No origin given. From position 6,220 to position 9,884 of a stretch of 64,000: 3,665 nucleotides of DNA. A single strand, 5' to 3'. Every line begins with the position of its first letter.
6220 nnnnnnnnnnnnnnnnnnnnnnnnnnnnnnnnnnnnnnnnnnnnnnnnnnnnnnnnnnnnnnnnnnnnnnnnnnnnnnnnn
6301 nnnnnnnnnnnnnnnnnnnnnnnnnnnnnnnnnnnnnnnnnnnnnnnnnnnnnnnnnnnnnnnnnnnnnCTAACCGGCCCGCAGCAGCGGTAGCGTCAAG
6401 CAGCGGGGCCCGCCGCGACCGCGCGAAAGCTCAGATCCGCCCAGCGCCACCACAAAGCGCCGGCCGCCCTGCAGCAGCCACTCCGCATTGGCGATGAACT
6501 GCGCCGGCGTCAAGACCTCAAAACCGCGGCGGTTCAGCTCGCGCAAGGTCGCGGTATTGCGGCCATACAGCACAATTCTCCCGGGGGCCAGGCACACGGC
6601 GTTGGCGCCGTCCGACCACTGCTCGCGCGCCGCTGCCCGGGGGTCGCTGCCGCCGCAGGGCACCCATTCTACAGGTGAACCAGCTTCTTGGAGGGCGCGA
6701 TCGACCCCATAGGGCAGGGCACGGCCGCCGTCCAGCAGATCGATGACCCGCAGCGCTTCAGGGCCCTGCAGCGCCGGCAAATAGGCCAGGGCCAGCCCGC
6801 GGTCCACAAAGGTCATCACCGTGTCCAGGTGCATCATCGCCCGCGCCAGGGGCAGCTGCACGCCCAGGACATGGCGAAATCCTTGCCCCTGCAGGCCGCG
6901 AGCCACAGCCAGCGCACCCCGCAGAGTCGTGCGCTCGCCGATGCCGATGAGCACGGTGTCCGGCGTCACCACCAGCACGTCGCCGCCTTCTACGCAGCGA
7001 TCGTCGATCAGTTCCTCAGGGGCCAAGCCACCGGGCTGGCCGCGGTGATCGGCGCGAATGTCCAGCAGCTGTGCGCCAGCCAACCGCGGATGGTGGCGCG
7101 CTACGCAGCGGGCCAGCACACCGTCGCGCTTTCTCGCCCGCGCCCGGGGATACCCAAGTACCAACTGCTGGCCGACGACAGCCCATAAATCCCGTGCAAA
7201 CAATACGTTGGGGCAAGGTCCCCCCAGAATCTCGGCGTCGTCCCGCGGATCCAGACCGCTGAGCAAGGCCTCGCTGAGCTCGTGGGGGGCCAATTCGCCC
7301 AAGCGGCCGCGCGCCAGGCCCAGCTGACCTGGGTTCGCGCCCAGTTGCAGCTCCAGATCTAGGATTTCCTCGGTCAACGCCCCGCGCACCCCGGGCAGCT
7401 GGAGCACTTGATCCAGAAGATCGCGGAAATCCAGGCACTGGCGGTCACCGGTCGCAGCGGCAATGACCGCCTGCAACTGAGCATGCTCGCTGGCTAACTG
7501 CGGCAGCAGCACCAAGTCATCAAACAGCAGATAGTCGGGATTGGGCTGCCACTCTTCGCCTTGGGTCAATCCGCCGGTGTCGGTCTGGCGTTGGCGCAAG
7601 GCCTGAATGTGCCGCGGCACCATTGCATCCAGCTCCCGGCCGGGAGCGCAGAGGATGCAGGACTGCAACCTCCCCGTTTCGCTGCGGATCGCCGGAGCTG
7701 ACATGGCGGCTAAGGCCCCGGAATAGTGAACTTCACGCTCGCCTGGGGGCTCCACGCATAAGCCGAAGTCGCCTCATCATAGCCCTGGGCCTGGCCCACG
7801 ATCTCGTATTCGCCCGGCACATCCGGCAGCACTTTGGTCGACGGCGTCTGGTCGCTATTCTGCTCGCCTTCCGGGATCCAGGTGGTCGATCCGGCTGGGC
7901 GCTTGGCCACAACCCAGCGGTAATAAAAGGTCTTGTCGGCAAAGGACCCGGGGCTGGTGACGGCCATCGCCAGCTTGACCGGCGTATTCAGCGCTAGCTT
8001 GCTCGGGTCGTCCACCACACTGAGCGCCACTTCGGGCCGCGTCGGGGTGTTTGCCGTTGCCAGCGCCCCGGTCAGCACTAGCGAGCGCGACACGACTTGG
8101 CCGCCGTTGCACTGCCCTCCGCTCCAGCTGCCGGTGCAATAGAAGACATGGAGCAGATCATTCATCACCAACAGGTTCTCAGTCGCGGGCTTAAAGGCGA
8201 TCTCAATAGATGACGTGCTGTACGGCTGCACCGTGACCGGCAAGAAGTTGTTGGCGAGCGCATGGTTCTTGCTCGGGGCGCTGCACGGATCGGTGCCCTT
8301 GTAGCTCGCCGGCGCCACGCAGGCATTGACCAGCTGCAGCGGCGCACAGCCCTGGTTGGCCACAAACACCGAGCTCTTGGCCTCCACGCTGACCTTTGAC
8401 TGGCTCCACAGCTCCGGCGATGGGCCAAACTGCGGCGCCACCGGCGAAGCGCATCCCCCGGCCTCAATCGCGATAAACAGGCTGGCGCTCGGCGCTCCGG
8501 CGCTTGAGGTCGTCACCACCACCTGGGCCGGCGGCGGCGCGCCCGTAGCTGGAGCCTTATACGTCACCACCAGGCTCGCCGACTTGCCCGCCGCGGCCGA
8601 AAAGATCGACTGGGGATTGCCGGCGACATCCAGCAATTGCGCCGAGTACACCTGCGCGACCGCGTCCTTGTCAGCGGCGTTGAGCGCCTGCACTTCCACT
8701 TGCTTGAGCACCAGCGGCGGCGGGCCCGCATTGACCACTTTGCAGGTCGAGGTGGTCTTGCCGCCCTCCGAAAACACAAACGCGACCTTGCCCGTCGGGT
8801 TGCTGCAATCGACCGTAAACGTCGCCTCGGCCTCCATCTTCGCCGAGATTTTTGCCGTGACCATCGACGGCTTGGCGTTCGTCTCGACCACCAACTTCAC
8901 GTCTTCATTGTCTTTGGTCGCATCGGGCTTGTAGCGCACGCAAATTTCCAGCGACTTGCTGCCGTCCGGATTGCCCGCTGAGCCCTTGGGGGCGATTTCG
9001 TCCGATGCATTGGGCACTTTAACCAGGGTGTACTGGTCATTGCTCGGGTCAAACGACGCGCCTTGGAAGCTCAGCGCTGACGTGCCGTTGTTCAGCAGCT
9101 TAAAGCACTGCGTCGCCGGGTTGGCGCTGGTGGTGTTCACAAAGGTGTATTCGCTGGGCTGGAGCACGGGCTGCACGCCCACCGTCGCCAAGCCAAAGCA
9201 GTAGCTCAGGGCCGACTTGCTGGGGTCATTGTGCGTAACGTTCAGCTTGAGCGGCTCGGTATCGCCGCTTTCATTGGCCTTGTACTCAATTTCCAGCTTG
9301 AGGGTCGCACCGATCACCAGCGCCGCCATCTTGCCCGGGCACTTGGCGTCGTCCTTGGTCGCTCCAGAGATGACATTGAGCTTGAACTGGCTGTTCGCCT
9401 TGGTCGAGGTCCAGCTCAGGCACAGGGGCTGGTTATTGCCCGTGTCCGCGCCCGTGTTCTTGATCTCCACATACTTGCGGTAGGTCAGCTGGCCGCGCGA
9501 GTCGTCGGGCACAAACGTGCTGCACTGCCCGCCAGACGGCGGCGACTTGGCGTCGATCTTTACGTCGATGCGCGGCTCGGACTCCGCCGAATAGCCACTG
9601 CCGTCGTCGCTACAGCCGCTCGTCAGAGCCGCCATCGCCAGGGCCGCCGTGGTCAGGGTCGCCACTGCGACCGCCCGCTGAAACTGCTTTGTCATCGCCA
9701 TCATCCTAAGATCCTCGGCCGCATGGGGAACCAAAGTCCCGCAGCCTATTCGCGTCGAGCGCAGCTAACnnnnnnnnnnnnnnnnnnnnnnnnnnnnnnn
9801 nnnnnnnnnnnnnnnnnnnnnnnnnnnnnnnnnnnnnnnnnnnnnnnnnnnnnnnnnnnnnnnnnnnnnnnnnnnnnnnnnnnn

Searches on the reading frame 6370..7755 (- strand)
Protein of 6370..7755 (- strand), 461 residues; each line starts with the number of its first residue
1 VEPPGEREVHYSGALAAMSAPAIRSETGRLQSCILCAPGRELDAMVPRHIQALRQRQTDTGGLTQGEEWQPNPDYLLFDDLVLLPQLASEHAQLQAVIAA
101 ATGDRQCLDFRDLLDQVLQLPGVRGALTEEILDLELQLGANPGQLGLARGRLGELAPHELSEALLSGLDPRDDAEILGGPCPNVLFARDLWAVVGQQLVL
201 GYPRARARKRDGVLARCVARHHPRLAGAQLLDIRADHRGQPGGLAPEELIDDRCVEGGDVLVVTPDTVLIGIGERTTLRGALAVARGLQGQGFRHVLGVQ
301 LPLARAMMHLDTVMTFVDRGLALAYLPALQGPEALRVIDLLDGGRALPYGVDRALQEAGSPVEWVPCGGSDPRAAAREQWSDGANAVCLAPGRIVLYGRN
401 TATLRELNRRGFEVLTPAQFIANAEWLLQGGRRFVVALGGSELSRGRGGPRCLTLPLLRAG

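Call 7: search_protein_families(library=ncbifam, proteins=[window:6370-7755:-], max_evalue=0.001)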
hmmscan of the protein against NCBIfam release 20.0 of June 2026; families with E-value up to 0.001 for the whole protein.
window:6370-7755:- (461 aa): 3 families
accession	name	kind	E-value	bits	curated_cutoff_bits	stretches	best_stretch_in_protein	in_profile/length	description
NF002381.0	PRK01388.1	subfamily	4.1e-64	217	414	1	73-460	35-403/405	arginine deiminase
TIGR01078.1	arcA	equivalog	9e-64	215.7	489.1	1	74-460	31-406/408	arginine deiminase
NF045660.1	DiMthArgaseDdahStm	equivalog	5.9e-05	23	340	1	248-335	103-185/249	dimethylargininase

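Call 8: search_protein_families(library=pfam, proteins=[window:6370-7755:-], max_evalue=0.001)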
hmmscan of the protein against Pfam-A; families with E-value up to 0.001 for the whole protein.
window:6370-7755:- (461 aa): 1 family
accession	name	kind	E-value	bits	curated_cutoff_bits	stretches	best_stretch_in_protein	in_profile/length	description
PF02274.22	ADI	-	2.3e-55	188.6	22.8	1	177-459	117-377/377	Arginine deiminase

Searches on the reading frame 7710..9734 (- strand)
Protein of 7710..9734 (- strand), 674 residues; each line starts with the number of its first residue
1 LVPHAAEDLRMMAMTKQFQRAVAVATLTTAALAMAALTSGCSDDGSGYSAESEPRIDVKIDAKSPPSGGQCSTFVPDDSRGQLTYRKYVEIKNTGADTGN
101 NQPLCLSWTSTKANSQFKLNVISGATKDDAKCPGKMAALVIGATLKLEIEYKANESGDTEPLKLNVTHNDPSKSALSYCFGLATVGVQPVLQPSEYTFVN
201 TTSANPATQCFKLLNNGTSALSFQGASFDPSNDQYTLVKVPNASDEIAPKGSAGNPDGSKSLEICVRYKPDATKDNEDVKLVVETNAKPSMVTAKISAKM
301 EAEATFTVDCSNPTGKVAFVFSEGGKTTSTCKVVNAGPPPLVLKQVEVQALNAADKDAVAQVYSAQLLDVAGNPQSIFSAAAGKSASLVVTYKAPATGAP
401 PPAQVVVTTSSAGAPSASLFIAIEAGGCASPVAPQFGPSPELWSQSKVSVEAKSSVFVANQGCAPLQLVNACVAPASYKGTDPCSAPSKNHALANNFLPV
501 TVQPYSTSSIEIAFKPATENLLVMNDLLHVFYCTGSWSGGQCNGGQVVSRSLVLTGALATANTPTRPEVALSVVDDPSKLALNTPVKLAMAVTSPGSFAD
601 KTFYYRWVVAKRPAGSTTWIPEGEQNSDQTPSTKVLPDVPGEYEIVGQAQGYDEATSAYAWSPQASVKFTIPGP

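Call 7: search_protein_families(library=ncbifam, proteins=[window:7710-9734:-], max_evalue=0.001)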
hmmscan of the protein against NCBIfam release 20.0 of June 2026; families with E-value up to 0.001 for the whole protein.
window:7710-9734:- (674 aa): 1 family
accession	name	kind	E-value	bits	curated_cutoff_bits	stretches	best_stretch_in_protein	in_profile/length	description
NF012200.0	choice_anch_D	domain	3e-07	30.9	45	0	187-249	13-77/108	choice-of-anchor D domain-containing protein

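Call 8: search_protein_families(library=pfam, proteins=[window:7710-9734:-], max_evalue=0.001)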
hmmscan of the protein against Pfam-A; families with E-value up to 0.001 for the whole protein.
window:7710-9734:- (674 aa): 1 family
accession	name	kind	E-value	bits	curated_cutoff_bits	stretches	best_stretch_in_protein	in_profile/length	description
PF07610.17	DUF1573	-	0.00022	21.6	26.1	0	260-299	58-97/98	Protein of unknown function (DUF1573)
